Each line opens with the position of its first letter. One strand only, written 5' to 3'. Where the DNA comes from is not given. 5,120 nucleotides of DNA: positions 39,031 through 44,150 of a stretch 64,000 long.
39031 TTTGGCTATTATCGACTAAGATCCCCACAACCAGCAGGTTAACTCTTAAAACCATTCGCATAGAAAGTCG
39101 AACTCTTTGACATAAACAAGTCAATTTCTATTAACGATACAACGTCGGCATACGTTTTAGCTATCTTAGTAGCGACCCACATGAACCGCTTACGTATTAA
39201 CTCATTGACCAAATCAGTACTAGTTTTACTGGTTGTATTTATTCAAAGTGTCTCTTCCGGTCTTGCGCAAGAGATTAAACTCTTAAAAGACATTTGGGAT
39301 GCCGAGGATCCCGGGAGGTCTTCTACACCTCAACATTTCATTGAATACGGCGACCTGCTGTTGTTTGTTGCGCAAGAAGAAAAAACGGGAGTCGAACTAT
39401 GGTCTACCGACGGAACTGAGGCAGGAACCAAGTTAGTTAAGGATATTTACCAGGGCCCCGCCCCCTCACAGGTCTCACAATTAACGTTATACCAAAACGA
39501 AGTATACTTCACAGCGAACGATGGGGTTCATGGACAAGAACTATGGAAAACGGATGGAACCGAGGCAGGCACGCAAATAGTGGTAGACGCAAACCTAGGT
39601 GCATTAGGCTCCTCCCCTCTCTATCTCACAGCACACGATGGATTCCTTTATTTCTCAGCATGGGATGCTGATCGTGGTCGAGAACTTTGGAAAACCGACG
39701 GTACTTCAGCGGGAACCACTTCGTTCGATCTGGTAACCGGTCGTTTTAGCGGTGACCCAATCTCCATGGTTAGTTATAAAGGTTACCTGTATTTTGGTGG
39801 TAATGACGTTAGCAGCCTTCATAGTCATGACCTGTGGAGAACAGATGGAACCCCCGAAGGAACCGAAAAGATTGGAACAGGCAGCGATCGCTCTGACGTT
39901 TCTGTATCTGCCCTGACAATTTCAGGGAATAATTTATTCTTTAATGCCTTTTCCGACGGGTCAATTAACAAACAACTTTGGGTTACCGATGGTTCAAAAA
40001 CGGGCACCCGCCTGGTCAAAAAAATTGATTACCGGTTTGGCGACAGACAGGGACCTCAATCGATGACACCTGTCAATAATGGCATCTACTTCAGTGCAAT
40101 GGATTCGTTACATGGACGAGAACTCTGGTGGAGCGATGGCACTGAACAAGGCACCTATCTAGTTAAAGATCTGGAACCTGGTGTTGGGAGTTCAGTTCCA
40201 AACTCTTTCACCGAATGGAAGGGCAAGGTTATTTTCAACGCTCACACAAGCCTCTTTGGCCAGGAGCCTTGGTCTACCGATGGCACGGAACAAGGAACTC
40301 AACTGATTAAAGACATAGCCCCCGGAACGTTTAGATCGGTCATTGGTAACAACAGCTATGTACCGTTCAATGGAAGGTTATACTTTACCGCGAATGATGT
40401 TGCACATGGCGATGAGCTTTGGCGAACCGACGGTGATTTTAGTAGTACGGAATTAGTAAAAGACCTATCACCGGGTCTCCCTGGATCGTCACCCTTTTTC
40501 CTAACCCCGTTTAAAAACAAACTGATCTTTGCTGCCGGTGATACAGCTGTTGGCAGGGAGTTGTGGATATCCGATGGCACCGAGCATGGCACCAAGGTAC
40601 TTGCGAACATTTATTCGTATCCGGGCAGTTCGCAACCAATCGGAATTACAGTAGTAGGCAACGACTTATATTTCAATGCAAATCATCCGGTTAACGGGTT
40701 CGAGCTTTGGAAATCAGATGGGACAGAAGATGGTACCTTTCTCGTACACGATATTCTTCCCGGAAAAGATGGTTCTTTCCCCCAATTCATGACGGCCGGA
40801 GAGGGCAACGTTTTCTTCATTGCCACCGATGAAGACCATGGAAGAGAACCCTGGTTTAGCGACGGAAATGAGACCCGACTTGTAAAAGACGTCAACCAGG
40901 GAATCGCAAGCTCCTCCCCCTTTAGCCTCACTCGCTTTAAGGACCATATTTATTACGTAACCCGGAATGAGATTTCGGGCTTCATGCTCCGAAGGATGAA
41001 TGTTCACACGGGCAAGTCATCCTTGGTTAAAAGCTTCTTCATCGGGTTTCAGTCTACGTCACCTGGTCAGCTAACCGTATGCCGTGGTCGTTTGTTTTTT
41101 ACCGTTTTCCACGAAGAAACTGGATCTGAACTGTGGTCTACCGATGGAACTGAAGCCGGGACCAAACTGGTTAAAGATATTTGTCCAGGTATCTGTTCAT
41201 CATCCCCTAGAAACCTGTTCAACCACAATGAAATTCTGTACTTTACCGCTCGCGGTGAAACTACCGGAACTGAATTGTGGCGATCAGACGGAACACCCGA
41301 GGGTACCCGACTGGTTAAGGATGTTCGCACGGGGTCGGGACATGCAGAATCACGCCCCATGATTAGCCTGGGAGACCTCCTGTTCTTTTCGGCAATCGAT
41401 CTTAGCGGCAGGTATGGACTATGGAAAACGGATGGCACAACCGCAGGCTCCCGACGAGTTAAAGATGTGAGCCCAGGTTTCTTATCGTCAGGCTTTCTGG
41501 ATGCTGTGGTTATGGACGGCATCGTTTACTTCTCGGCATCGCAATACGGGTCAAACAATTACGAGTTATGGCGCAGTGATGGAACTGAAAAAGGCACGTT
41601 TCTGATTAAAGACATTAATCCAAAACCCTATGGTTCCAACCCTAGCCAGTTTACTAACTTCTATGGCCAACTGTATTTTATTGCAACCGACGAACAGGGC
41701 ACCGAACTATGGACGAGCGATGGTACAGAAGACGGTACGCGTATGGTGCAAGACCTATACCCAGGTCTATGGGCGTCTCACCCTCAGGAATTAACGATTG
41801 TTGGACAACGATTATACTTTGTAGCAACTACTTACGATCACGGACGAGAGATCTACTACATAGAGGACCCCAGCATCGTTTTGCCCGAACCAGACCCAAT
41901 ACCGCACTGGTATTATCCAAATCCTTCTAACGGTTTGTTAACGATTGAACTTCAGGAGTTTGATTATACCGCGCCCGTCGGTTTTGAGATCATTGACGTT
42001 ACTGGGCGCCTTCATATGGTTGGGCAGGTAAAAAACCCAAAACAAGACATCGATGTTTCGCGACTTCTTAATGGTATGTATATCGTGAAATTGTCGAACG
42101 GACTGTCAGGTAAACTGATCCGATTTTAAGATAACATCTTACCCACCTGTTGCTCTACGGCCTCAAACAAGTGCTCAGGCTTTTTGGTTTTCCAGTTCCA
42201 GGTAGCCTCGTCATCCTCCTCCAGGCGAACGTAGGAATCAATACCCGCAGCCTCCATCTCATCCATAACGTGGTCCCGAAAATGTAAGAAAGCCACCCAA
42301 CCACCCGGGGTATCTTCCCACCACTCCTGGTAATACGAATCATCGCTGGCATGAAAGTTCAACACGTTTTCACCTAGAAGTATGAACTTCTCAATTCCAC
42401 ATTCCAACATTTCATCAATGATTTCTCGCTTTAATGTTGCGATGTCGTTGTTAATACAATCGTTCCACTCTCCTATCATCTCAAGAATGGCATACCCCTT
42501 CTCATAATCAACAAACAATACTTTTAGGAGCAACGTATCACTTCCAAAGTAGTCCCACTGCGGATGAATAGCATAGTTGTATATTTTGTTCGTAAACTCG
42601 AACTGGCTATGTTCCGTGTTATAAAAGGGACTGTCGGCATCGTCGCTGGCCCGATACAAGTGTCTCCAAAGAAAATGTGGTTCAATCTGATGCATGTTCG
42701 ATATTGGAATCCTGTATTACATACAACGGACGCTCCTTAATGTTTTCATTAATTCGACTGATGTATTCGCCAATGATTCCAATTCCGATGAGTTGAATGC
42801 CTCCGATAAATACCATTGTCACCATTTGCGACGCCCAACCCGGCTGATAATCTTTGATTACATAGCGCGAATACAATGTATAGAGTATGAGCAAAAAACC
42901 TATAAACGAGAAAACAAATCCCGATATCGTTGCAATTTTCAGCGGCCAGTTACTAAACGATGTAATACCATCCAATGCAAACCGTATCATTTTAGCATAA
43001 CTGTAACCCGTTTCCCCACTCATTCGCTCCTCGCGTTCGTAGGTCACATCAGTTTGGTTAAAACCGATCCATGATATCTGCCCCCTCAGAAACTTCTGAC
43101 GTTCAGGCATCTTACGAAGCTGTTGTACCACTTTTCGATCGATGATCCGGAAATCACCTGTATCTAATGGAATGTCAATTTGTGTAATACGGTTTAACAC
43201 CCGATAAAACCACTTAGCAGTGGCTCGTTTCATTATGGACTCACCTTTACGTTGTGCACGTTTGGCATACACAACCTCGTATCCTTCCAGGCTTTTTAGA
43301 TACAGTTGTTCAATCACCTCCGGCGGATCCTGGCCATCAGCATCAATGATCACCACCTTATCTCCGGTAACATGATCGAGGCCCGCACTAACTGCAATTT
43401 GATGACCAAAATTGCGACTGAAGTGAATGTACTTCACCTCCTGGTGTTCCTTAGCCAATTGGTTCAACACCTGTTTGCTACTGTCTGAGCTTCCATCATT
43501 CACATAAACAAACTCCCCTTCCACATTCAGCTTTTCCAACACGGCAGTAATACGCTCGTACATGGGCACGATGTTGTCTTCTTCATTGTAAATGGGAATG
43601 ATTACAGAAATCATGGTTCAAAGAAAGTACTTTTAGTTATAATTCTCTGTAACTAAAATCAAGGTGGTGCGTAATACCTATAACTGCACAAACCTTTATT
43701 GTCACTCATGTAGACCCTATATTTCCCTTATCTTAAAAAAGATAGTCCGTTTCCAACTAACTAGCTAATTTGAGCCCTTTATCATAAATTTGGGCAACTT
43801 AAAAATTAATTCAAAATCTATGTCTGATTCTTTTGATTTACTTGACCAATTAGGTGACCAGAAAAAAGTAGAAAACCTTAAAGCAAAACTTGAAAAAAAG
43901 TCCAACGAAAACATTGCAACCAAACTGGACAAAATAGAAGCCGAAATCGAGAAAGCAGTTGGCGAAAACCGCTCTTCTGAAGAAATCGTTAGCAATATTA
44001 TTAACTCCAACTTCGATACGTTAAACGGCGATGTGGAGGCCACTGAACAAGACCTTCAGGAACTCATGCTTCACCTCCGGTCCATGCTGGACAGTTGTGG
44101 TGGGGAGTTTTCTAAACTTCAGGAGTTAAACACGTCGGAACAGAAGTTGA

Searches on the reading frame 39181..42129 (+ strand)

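Call 62: search_protein_families(library=pfam, proteins=[window:39181-42129:+], max_evalue=0.00001)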
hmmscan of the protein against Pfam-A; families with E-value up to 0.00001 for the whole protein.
window:39181-42129:+ (982 aa): 1 family
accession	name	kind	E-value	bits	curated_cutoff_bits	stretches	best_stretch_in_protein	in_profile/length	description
PF18962.6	Por_Secre_tail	-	2.6e-11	44.1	27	1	912-975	2-66/75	Secretion system C-terminal sorting domain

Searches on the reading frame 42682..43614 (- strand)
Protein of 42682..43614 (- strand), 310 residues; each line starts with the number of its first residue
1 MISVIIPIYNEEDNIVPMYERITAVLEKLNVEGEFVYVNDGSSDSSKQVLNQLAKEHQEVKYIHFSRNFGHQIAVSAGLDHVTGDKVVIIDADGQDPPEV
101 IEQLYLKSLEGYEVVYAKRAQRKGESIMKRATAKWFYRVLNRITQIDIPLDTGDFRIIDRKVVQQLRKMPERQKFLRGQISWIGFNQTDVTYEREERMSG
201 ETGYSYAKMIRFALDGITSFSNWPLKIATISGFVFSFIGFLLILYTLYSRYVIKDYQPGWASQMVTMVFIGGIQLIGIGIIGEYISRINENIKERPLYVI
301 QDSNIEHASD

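Call 62: search_protein_families(library=pfam, proteins=[window:42682-43614:-], max_evalue=0.00001)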
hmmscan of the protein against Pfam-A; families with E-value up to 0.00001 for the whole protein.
window:42682-43614:- (310 aa): 3 families
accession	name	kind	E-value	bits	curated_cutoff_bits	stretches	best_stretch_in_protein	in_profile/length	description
PF00535.33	Glycos_transf_2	-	3.1e-30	105.8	23.3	1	3-166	1-167/168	Glycosyl transferase family 2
PF13641.12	Glyco_tranf_2_3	-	2.1e-07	31.6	27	1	2-168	3-176/230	Glycosyltransferase like family 2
PF10111.15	Glyco_tranf_2_2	-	5.7e-07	29.7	27.3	1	3-95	1-93/276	Glycosyltransferase like family 2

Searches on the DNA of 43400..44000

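Call 94: search_rna_families(source=window, start=43400, end=44000, threshold=evalue, max_evalue=1)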
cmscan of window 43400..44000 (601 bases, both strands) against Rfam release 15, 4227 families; matches with E-value up to 1: 0.
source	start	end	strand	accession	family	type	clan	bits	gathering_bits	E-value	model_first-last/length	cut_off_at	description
